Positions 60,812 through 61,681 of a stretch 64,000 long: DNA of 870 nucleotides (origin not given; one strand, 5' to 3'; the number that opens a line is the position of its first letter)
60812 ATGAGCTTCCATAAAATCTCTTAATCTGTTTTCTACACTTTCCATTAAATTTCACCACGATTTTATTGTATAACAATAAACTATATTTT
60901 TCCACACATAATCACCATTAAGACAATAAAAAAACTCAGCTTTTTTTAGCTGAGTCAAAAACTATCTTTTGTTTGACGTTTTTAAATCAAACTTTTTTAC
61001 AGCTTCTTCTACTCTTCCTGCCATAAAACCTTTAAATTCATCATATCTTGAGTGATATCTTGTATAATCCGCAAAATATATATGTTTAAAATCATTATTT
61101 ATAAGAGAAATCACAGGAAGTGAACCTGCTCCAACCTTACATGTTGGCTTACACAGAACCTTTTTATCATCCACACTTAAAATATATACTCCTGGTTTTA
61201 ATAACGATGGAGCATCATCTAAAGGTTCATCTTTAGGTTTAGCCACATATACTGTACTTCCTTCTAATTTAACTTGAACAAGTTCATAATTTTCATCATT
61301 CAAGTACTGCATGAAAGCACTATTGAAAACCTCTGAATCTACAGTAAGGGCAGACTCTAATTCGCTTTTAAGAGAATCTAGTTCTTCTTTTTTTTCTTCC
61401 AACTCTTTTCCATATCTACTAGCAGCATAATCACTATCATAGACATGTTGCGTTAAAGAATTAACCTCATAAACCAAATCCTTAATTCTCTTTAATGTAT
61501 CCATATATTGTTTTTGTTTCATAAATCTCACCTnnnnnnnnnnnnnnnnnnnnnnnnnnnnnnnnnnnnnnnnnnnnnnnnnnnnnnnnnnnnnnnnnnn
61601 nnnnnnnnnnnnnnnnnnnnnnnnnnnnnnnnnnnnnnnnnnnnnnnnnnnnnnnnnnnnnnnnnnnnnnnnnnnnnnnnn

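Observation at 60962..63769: Self-contained two-gene operon: adenosine-deaminase-family domain fused to a LOG/SLOG-like domain, plus a coiled-coil partner. Candidate undescribed nucleotide-modifying sensor/effector module.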

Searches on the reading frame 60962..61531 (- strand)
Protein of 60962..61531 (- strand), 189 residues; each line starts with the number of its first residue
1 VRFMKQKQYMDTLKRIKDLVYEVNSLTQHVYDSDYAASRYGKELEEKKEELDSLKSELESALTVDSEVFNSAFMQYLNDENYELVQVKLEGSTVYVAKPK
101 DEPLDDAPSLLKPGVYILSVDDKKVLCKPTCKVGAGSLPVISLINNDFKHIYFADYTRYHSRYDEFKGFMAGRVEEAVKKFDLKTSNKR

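Call 3: search_protein_families(library=pfam, proteins=[window:60962-61531:-], max_evalue=1)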
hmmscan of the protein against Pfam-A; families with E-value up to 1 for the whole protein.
window:60962-61531:- (189 aa): 6 families
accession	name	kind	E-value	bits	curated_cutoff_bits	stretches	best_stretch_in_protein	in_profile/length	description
PF16326.10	ABC_tran_CTD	-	0.0059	17.2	32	1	2-62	3-61/69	ABC transporter C-terminal domain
PF02910.25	Succ_DH_flav_C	-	0.12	12.7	20.8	1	28-80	5-58/130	Fumarate reductase flavoprotein C-term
PF23742.1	VBS_C3G9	-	0.13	12.8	27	1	4-63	25-78/120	C3G9 VBS-like domain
PF01206.22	TusA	-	0.17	12.2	28.6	1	48-93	18-63/70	Sulfurtransferase TusA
PF19269.4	Anticodon_2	-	0.38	11.6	23.6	1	10-86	27-103/141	Anticodon binding domain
PF16515.11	HIP1_clath_bdg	-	0.43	11.4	28.8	1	37-81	54-96/99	Clathrin-binding domain of Huntingtin-interacting protein 1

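Call 4: search_protein_families(library=padloc, proteins=[window:60962-61531:-], max_evalue=1)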
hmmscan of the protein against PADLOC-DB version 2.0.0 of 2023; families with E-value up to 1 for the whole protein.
window:60962-61531:- (189 aa): 0 families
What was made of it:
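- On RADAR: The neighbour is a 186-aa protein with no ATPase family match (calls 3, 4).
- Closest known: RADAR. Different: There is no PADLOC RdrA or RdrB match (call 4).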

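Call 5: search_protein_families(library=ncbifam, proteins=[window:60962-61531:-], max_evalue=1)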
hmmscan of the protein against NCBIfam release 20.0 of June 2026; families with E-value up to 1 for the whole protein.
window:60962-61531:- (189 aa): 3 families
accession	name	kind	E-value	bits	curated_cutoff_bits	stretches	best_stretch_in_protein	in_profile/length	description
TIGR04523.1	Mplasa_alph_rch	subfamily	0.002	16.1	270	1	7-62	328-383/745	helix-rich protein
TIGR02764.1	spore_ybaN_pdaB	equivalog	0.011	15.5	237.4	1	7-118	45-156/191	polysaccharide deacetylase family sporulation protein PdaB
TIGR04527.1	mycoplas_twoTM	subfamily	0.022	14.5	125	1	8-88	48-127/248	MG_279/MG_280 family protein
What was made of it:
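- Scores lie far below all NCBIfam Add equivalog cut-offs (call 5).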

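Call 7: search_solved_structures(query=window:60962-61531:-, max_evalue=10)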
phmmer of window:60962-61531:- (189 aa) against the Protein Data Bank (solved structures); distinct sequences matched with E-value up to 10: 1.
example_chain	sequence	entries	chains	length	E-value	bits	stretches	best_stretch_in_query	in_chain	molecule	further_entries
3q98_A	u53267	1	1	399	0.14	15.3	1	13-73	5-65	transcarbamylase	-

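Call 10: find_homologous_proteins(query=window:60962-61531:-, max_evalue=0.01)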
Query window:60962-61531:- (189 aa): 5 proteins with E <= 0.01 among 137 candidates.
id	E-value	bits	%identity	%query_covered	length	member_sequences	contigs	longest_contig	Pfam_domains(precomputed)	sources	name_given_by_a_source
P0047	3.5e-116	403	99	98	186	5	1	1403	-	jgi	jgi:hypothetical protein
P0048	2.7e-71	257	64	98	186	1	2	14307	-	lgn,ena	-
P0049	9.8e-71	255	63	98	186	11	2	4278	-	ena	-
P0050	7.8e-69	249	62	98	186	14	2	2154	-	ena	-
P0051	6.6e-35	139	100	38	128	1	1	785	-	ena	-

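Call 30: find_homologous_proteins(query=A3, max_evalue=0.01)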
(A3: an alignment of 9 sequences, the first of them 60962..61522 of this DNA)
Query A3 (9 sequences) (186 aa, profile of the alignment): 24 proteins with E <= 0.01 among 1881 candidates.
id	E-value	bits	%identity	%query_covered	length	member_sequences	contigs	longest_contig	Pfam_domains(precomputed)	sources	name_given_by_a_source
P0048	3.3e-85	303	64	100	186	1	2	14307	-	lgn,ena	-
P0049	1.7e-84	300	63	100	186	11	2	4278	-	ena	-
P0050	5.6e-84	299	62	100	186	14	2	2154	-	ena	-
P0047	3.8e-83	296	99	100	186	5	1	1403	-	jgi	jgi:hypothetical protein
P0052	6.5e-66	240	30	100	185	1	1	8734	-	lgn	-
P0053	1.3e-64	236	31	100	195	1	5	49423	-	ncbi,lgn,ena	-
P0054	1.3e-57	213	27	100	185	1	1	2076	-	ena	-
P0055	8.4e-56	207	27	100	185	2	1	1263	-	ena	-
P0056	1.7e-53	199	34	100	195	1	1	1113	-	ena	-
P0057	2.4e-52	195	32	100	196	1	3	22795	-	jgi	-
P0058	3.4e-52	195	31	100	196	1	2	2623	-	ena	-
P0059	4.3e-52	195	30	100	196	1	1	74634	-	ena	-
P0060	7.9e-50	187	34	79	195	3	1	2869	-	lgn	-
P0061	2.0e-49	186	31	100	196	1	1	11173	-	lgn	-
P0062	2.6e-48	182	30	100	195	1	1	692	-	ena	-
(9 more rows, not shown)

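Call 32: find_encoding_contigs(protein=P0059, flank=8000, max_places=2)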
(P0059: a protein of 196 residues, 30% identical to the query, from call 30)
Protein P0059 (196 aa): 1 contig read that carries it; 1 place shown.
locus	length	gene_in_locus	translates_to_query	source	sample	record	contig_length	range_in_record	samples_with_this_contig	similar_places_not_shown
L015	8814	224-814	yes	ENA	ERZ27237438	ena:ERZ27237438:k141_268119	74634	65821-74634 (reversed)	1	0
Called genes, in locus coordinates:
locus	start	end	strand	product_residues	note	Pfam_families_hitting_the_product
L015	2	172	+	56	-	?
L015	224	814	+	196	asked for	-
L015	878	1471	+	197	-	PF00583:Acetyltransf_1 (faint)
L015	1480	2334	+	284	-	PF00892:EamA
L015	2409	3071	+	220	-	PF01209:Ubie_methyltran, PF05148:Methyltransf_8 (weak), PF13489:Methyltransf_23 (weak), PF03848:TehB, PF08241:Methyltransf_11, PF08242:Methyltransf_12 (weak), PF13649:Methyltransf_25, PF13847:Methyltransf_31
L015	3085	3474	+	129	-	PF01880:Desulfoferrodox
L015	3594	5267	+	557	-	PF00753:Lactamase_B (weak), PF22505:RNase_J_b_CASP, PF17770:RNase_J_C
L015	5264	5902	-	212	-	PF00027:cNMP_binding, PF13545:HTH_Crp_2 (weak)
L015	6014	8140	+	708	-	PF03477:ATP-cone, PF13597:NRDD, PF01228:Gly_radical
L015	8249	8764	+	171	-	PF13353:Fer4_12, PF04055:Radical_SAM (weak)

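Call 33: find_encoding_contigs(protein=P0057, flank=8000, max_places=2)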
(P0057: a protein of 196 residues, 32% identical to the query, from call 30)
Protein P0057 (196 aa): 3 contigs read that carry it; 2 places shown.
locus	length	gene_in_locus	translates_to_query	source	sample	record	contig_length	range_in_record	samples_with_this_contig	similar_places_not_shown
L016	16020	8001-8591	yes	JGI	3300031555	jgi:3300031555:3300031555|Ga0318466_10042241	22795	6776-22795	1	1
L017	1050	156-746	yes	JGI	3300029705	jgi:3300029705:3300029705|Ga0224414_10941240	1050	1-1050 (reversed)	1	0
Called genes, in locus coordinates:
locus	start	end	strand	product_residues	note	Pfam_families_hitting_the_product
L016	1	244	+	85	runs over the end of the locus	PF02823:ATP-synt_DE_N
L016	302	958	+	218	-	PF01551:Peptidase_M23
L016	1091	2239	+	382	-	-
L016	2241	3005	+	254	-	-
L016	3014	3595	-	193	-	PF01205:Impact_N, PF09186:DUF1949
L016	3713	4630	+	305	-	PF00056:Ldh_1_N, PF02866:Ldh_1_C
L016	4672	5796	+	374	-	PF00583:Acetyltransf_1 (faint)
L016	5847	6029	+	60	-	-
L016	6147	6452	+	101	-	-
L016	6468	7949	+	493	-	PF00962:A_deaminase (weak)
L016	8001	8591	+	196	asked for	-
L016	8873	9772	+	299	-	PF00270:DEAD, PF04851:ResIII, PF00271:Helicase_C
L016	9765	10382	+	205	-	-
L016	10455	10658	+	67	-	PF00313:CSD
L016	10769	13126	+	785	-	PF07517:SecA_DEAD, PF00270:DEAD (faint), PF01043:SecA_PP_bind, PF21090:P-loop_SecA, PF07516:SecA_SW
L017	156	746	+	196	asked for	-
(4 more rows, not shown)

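Call 41: predict_structure(alignment_id=A4)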
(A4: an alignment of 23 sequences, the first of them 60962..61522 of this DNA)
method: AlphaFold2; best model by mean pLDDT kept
length: 186 residues; sequences in the alignment: 23
mean_pLDDT: 84.3   pTM: 0.76
mean pLDDT of the five models: 84.3, 83.8, 83.1, 82.1, 81.2
residues with pLDDT >= 90: 63; 70-90: 110; 50-70: 7; < 50: 6
segments of 3 or more residues with pLDDT < 50: 181-186
pLDDT, mean of each block of 10 residues (from residue 1): 78 88 76 79 90 89 95 94 91 93 86 93 88 86 76 76 89 76 38
secondary structure, 60 per line:
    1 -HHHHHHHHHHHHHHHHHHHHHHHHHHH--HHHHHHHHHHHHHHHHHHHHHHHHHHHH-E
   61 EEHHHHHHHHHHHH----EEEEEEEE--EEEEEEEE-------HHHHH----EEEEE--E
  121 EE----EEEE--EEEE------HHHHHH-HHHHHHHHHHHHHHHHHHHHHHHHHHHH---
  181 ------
elements in order: H2-28 H31-58 E60-62 H63-74 E79-86 E89-96 H104-108 E113-117 E120-122 E127-130 E133-136 H143-148 H150-177
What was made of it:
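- Checked: The model shows a helical hairpin, a small beta-sheet and a long C-terminal helix (call 41).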

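Call 43: fold_search(model_id=the predicted structure, library=pdb)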
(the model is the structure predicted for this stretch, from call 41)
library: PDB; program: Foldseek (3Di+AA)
matches with E <= 10: 332; with E <= 0.001: 0
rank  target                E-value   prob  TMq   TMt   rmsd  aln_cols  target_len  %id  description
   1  6jrl                  2.1e-01  0.14  0.18  0.10  15.4       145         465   14  Crystal structure of Drosophila alpha methyldopa-resistant protein/3,4-dihydroxyphenylacetaldehyde synthase (released 2019-04-17)
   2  6mca                  5.2e-01  0.09  0.21  0.10  17.1       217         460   10  Structure of Legionella Effector AnkH (released 2019-09-04)
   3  3w3a_G                5.6e-01  0.06  0.14  0.13  22.2       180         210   17  Crystal structure of V1-ATPase at 3.9 angstrom resolution (released 2013-05-15)
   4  8j07_k3               5.9e-01  0.20  0.19  0.09  10.3        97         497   14  96nm repeat of human respiratory doublet microtubule and associated axonemal complexes (released 2023-07-26)
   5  4kp4_B                5.9e-01  0.16  0.25  0.22  16.1       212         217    7  Deciphering cis-trans directionality and visualizing autophosphorylation in histidine kinases. (released 2014-02-12)
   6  8v5c_B                7.9e-01  0.06  0.17  0.17  15.2       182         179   14  IpaD (122-321) Bound to Deoxycholate (released 2024-08-21)
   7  7ui9_f                7.9e-01  0.04  0.13  0.14  24.4       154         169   10  Core Mediator-PICearly (Copy A) (released 2023-02-15)
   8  5dac_B                7.9e-01  0.03  0.15  0.08  25.4       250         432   11  ATP-gamma-S bound Rad50 from Chaetomium thermophilum in complex with DNA (released 2016-03-02)
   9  7uzf_H                8.8e-01  0.04  0.14  0.12  23.1       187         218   12  Rat Kidney V-ATPase with SidK, State 1 (released 2023-11-22)
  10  3ehf_D                1.0e+00  0.18  0.23  0.24  13.5       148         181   11  Crystal structure of DesKC in complex with AMP-PCP (released 2009-09-15)
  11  5xqh                  1.0e+00  0.06  0.20  0.18  17.1       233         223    9  Crystal structure of truncated human Rogdi (released 2017-07-12)
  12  4q3o_A                1.1e+00  0.12  0.19  0.12  11.0       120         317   16  Crystal structure of MGS-MT1, an alpha/beta hydrolase enzyme from a Lake Matapan deep-sea metagenome library (released 2015-03-04)
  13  3bn8_B                1.1e+00  0.04  0.14  0.18  16.2       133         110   16  Crystal structure of a putative sterol carrier protein type 2 (af1534) from archaeoglobus fulgidus dsm 4304 at 2.11 A  (released 2007-12-25)
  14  1p32_A                1.1e+00  0.02  0.12  0.12  17.0       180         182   15  CRYSTAL STRUCTURE OF HUMAN P32, A DOUGHNUT-SHAPED ACIDIC MITOCHONDRIAL MATRIX PROTEIN (released 1999-04-06)
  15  1lc0                  1.2e+00  0.03  0.13  0.10  11.9       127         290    9  Structure of Biliverdin Reductase and the Enzyme-NADH Complex (released 2002-07-17)
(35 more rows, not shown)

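Call 44: search_protein_families(library=phrogs, proteins=[window:60962-61522:-, P0053, P0052, P0059], max_evalue=1)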
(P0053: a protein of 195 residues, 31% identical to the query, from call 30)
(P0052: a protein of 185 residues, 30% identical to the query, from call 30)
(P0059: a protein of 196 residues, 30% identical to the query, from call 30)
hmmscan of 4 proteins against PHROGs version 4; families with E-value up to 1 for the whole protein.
window:60962-61522:- (186 aa): 2 families
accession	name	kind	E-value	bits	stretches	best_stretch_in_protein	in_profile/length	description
phrog_13576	-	other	0.011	16.9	1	13-89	23-96/126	methyltransferase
phrog_21066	-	unknown function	0.12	13.2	1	6-87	87-163/228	-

P0053 (195 aa): 2 families
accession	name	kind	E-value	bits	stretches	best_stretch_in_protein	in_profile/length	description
phrog_5802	-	unknown function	0.092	13.8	1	115-186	20-88/119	-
phrog_24704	-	unknown function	0.33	12.1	0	40-83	19-59/135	-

P0052 (185 aa): 3 families
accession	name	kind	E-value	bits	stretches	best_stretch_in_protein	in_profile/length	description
phrog_22203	-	unknown function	0.023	16.2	1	4-55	8-60/109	-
phrog_6929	-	other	0.093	14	1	37-133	43-147/162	universal stress protein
phrog_36090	-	unknown function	0.8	11.1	1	1-20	3-21/69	-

P0059 (196 aa): 5 families
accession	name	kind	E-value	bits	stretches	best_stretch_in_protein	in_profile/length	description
phrog_14092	-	unknown function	0.0064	17.9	1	72-97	43-68/89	-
phrog_14348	-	unknown function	0.011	14.9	1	39-105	773-839/934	-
phrog_15081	-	other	0.037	15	1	97-131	3-41/124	peptidase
phrog_15049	-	unknown function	0.12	13.6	0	118-135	23-40/82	-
phrog_19204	-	unknown function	0.38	11.9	1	25-78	42-95/104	-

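Call 50: search_protein_representatives(alignment_id=A4)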
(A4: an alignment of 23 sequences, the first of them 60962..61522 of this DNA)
Query: 23 sequences, 196 profile positions. Proteins with E-value up to 0.001 (for the whole library): 21; up to 1e-10: 11; up to 1e-30: 8. The best 21 are listed.
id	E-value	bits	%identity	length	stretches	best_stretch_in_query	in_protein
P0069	2.0e-74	265.8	-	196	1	1-196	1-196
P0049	1.6e-64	233.5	-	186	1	1-196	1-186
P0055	1.8e-60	220.3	-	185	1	1-196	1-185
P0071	2.4e-43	164.4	-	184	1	1-196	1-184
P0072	2.7e-40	154.4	-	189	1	1-190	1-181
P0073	4.6e-39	150.4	-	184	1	1-190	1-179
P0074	7.5e-38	146.5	-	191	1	1-193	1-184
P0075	8.8e-31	123.4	-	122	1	1-124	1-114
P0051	2.0e-18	83.1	-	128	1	1-87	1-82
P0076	6.0e-17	78.3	-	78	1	120-195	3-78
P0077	6.9e-13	65.0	-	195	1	1-189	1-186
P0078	6.2e-07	45.6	-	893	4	78-126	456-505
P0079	1.6e-06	44.2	-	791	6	83-126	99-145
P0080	2.3e-05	40.4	-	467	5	82-134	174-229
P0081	8.2e-05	38.7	-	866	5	84-127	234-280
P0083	2.5e-04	37.1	-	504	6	87-133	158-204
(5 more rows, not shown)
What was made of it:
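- The partner family has 11 clusters among 1.84e9 representatives (call 50).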

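Call 51: search_protein_families(library=pfam, proteins=[P0078, P0079, P0080, P0081, P0083, P0077, P0071, P0074], max_evalue=0.01)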
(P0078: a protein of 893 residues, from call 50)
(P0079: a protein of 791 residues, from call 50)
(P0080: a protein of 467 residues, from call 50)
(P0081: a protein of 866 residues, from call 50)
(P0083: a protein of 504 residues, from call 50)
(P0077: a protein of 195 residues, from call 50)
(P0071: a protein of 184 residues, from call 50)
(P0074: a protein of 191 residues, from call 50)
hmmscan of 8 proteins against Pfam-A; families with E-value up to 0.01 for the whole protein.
P0078 (893 aa): 7 families
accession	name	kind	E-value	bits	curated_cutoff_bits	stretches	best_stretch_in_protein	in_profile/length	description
PF06739.17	SBBP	-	3.5e-65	216.1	20.5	9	442-465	13-37/38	Beta-propeller repeat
PF07494.17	Reg_prop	-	1.5e-15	55.7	20.4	0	489-505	6-22/24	Two component regulator propeller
PF01436.27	NHL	-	3.3e-09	36.7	20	0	704-718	4-18/28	NHL repeat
PF13540.12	RCC1_2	-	7.7e-08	32.4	22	0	364-379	11-26/30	Regulator of chromosome condensation (RCC1) repeat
PF14433.11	SUKH-3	-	9.1e-06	26.3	23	0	487-509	107-131/146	SUKH-3 immunity protein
PF01453.30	B_lectin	-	0.00048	21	32.4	0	429-461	3-33/105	D-mannose binding lectin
PF04237.18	YjbR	-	0.00079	20.5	30.1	0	439-484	6-53/88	YjbR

P0079 (791 aa): 7 families
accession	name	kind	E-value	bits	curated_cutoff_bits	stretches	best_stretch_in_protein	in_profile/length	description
PF06739.17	SBBP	-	2.2e-68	226.3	20.5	10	328-360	2-34/38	Beta-propeller repeat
PF07494.17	Reg_prop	-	2.5e-08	33.6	20.4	0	451-468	6-22/24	Two component regulator propeller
PF11910.14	NdhO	-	0.00016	22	25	0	529-549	40-60/66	Cyanobacterial and plant NDH-1 subunit O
PF06977.17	SdiA-regulated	-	0.00088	19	21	0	309-386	115-188/249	SdiA-regulated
PF13540.12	RCC1_2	-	0.00092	19.4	22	0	563-577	11-25/30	Regulator of chromosome condensation (RCC1) repeat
PF01436.27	NHL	-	0.0021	18.4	20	0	340-355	3-18/28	NHL repeat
PF03527.20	RHS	-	0.0041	17.4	27.9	0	267-280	16-29/38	RHS protein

P0080 (467 aa): 4 families
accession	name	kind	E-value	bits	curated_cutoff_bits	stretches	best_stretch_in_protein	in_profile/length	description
PF06739.17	SBBP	-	5.1e-37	126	20.5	4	94-124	2-31/38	Beta-propeller repeat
PF07494.17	Reg_prop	-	2.1e-10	39.9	20.4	0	104-123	4-22/24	Two component regulator propeller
PF13540.12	RCC1_2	-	5.2e-06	26.6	22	0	310-324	11-25/30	Regulator of chromosome condensation (RCC1) repeat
PF01436.27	NHL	-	3.9e-05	23.9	20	0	108-122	4-18/28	NHL repeat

P0081 (866 aa): 4 families
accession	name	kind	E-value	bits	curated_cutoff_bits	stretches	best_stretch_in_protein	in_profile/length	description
PF06739.17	SBBP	-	4e-69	228.7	20.5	11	643-673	2-31/38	Beta-propeller repeat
PF07494.17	Reg_prop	-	3.6e-13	48.4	20.4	0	234-252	4-21/24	Two component regulator propeller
PF13540.12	RCC1_2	-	4.3e-09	36.4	22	0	659-677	11-29/30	Regulator of chromosome condensation (RCC1) repeat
PF14433.11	SUKH-3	-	1.8e-06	28.6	23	0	747-777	103-136/146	SUKH-3 immunity protein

P0083 (504 aa): 2 families
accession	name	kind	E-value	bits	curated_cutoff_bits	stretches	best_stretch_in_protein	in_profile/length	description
PF25293.1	Beta-prop_EMC1_N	-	0.00093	19.4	34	0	90-147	131-187/219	EMC1 N-terminal beta-propeller domain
PF14787.11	zf-CCHC_5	-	0.0055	16.8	27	0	156-174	16-33/36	GAG-polyprotein viral zinc-finger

P0077 (195 aa): 0 families

P0071 (184 aa): 0 families

P0074 (191 aa): 0 families
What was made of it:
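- Tried and rejected: These share a 'G.ELWVARY' hairpin motif and I rejected them as spurious (calls 50, 51).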

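Call 72: fold_search(model_id=the predicted structure, library=viral)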
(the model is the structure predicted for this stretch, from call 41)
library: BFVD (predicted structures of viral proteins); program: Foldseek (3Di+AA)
matches with E <= 10: 730; with E <= 0.001: 0
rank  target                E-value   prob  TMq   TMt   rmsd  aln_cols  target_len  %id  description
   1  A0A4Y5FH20            6.1e-02  0.25  0.15  0.20  14.5       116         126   15  Uncharacterized protein [Lactobacillus phage SAC12B]
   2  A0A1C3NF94            9.7e-02  0.80  0.26  0.21   9.9       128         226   12  (no name in the UniProt tables at hand)
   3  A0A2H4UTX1            1.0e-01  0.23  0.23  0.20  18.6       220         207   13  Uncharacterized protein [Bodo saltans virus]
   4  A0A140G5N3            1.4e-01  0.35  0.18  0.32   8.9        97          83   12  (no name in the UniProt tables at hand)
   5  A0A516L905            1.4e-01  0.20  0.24  0.24  18.0       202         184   11  (no name in the UniProt tables at hand)
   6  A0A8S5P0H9            2.2e-01  0.20  0.18  0.19  15.6       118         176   14  Uncharacterized protein [Myoviridae sp. ctrf010]
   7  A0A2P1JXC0            2.2e-01  0.13  0.17  0.12  16.0       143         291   14  Tail assembly chaperone [Rhodococcus phage Finch]
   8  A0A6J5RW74            2.2e-01  0.08  0.16  0.13  21.1       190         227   11  Uncharacterized protein [uncultured Caudovirales phage]
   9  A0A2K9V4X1            2.4e-01  0.21  0.14  0.31  12.8       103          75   11  Uncharacterized protein [Erwinia phage vB_EamP-S2]
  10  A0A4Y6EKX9            2.7e-01  0.47  0.24  0.40   6.9       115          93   10  Uncharacterized protein [Gordonia phage Pupper]
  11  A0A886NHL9            2.7e-01  0.12  0.18  0.20  14.0       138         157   13  (no name in the UniProt tables at hand)
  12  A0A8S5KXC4            3.1e-01  0.14  0.17  0.06  15.3       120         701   13  RNA-directed RNA polymerase [ssRNA phage AVE019]
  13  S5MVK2                3.1e-01  0.08  0.15  0.20  17.0       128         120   11  Uncharacterized protein [Sinorhizobium phage phiM12]
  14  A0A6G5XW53            3.3e-01  0.12  0.19  0.23  10.7       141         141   10  (no name in the UniProt tables at hand)
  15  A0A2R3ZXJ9            3.3e-01  0.04  0.13  0.10  16.7       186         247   10  Uncharacterized protein [Staphylococcus phage phiSA_BS2]
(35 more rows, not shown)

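Call 74: find_related_loci(query=A4, collection=viral_contigs, flank=8000)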
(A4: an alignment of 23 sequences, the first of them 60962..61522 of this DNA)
Query A4 (186 aa) in viral_contigs; peptide patterns used: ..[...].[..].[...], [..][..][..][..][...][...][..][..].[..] (x = any residue, [..] = any of these).
281 stretches matched a pattern, but none encodes a relative of the query by tblastn (E <= 1e-3).
